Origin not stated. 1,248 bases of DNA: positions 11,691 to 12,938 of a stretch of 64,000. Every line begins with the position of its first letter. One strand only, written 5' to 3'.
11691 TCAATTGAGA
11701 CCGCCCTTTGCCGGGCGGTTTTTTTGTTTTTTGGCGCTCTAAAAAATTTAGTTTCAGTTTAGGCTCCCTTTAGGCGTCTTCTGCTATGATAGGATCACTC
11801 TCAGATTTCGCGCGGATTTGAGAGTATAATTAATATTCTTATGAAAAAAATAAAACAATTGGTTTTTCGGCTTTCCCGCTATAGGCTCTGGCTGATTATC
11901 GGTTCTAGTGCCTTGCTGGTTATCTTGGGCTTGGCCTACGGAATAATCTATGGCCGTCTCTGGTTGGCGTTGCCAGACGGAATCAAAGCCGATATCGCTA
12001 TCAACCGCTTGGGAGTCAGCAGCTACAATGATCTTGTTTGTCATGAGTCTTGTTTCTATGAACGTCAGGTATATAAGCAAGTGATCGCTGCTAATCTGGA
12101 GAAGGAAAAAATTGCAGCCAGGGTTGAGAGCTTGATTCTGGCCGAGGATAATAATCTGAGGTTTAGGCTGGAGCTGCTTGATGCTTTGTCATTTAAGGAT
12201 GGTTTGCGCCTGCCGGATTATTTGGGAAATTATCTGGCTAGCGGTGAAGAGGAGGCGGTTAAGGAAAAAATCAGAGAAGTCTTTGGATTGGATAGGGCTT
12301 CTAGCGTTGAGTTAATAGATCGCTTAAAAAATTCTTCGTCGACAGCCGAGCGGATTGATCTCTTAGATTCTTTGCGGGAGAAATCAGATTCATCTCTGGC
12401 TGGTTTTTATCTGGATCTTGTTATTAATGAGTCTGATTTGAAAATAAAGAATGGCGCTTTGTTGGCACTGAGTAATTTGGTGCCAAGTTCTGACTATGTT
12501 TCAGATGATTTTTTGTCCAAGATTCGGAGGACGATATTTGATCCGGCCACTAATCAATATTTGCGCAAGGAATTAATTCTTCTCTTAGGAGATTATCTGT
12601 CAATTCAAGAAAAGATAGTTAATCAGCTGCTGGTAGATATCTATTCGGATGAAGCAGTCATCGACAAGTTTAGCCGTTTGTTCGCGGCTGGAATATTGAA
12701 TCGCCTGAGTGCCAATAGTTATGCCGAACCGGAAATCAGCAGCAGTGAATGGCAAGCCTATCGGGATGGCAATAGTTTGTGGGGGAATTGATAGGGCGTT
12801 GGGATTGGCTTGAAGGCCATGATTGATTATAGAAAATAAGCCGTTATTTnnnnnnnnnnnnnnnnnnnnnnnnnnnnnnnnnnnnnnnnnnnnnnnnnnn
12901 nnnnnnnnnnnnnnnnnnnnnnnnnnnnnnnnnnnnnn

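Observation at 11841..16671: Giant secreted protein combining a permuted-papain (C92/NlpC-P60-like) amidase, a K/A/T repeat linker, two lamin-tail domains and two LamG lectin domains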

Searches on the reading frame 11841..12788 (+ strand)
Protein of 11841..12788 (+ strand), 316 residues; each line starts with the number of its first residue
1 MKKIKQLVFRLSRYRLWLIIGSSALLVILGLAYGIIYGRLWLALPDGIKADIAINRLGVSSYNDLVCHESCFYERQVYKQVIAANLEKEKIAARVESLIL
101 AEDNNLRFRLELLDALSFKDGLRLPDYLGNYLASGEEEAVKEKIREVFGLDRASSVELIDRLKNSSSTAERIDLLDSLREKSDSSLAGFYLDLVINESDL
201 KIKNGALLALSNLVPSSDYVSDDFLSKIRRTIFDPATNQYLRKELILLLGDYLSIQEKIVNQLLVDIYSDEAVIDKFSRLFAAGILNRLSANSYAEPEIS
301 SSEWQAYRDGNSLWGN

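Call 3: search_protein_families(library=pfam, proteins=[window:11841-12788:+], max_evalue=1)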
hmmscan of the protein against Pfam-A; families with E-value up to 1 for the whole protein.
window:11841-12788:+ (316 aa): 1 family
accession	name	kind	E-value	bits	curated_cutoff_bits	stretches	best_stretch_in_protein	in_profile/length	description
PF13646.12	HEAT_2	-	0.15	12.8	27.7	0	157-213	3-58/88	HEAT repeats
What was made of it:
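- On YaeF/YiiX-like permuted NlpC/P60 (Pfam PF05708, Peptidase_C92): Not reported in the full-length scan (call 3).
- Checked: It was not reported for the full-length protein (call 3).
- Tried and rejected: A full-length Pfam scan missed the C92 domain (call 3).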

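Call 4: search_protein_families(library=ncbifam, proteins=[window:11841-12788:+], max_evalue=1)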
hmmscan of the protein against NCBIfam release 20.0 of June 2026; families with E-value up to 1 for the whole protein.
window:11841-12788:+ (316 aa): 1 family
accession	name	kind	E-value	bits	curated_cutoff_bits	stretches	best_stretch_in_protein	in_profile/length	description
TIGR01762.1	chlorin-enz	subfamily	0.2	10.9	226.3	1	59-100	44-85/288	chlorinating enzyme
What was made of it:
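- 11841..12791 (+): Upstream partner gene ('up316', 316 aa). It has an N-terminal transmembrane anchor (about aa 14-44) and an extracytoplasmic HEAT/ARM-like alpha-solenoid, with a near-invariant C67-H-E-x-C71 motif. No Pfam or NCBIfam family (calls 3, 4).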

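Call 19: find_homologous_proteins(query=window:11841-12788:+, max_evalue=0.001)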
Query window:11841-12788:+ (316 aa): 15 proteins with E <= 0.001 among 8000 candidates.
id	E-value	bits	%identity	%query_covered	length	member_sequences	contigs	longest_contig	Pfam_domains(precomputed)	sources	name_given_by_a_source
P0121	6.5e-196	668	100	100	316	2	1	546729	-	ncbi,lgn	-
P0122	1.3e-166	571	84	100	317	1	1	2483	-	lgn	-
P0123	2.3e-123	429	63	100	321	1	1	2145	-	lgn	-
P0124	1.6e-122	427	65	100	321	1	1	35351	-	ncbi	-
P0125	1.8e-122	427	64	100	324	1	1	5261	-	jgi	-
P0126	1.5e-115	404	61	100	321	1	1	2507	PF13646.13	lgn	-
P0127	7.3e-114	398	60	100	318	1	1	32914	-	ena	-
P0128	1.2e-113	398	60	100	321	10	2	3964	-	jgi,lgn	-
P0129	1.3e-113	397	60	100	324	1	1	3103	-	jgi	jgi:hypothetical protein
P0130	1.9e-113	397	63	91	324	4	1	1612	-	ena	-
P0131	2.9e-113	396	61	100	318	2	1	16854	-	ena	-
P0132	2.8e-112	393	58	100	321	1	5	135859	-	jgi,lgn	-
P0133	1.5e-110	387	58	100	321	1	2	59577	-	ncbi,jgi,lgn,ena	ncbi:MAG: hypothetical protein WC564_02595 [Patescibacteria group bacterium]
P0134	2.3e-79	285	47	93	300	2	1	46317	-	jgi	-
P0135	1.7e-14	72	28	97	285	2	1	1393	-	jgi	jgi:hypothetical protein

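Call 52: find_encoding_contigs(protein=P0121, flank=2000, max_places=2)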
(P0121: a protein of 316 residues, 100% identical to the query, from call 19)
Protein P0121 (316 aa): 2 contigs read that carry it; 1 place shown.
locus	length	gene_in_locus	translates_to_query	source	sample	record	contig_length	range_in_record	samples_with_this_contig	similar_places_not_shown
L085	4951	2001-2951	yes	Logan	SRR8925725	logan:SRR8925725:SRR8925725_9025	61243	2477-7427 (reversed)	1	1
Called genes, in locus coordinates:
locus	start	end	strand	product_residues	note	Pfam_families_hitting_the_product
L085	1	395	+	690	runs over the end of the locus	PF04932:Wzy_C, PF00515:TPR_1 (faint), PF13181:TPR_8 (faint), PF13414:TPR_11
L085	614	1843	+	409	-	PF02661:Fic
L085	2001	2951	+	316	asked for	-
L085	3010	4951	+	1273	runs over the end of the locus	PF00932:LTD, PF13385:Laminin_G_3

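Call 59: predict_structure(alignment_id=A4)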
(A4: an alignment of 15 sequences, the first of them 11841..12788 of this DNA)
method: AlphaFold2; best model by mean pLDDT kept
length: 316 residues; sequences in the alignment: 15
mean_pLDDT: 86.7   pTM: 0.53
mean pLDDT of the five models: 86.7, 86.6, 85.9, 85.7, 85.1
residues with pLDDT >= 90: 144; 70-90: 149; 50-70: 20; < 50: 3
segments of 3 or more residues with pLDDT < 50: none
pLDDT, mean of each block of 10 residues (from residue 1): 57 74 88 83 87 92 80 89 91 93 90 88 83 87 82 77 87 88 88 93 92 90 95 93 94 92 95 93 89 87 86 59
secondary structure, 60 per line:
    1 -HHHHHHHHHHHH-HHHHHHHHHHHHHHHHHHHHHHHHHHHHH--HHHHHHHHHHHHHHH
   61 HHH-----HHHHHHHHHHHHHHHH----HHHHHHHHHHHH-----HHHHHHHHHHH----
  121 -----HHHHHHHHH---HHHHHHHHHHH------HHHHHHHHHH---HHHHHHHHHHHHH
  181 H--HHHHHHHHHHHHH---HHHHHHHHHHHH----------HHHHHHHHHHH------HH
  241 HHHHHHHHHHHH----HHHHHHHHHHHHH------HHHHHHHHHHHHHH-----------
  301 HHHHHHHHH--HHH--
elements in order: H2-13 H15-43 H46-63 H69-84 H89-100 H106-116 H126-134 H138-148 H155-164 H168-181 H184-196 H200-211 H222-232 H239-252 H257-269 H276-289 H301-309
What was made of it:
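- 11841..12791 (+): AF2 model with pLDDT 87, 17 helices (call 59).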
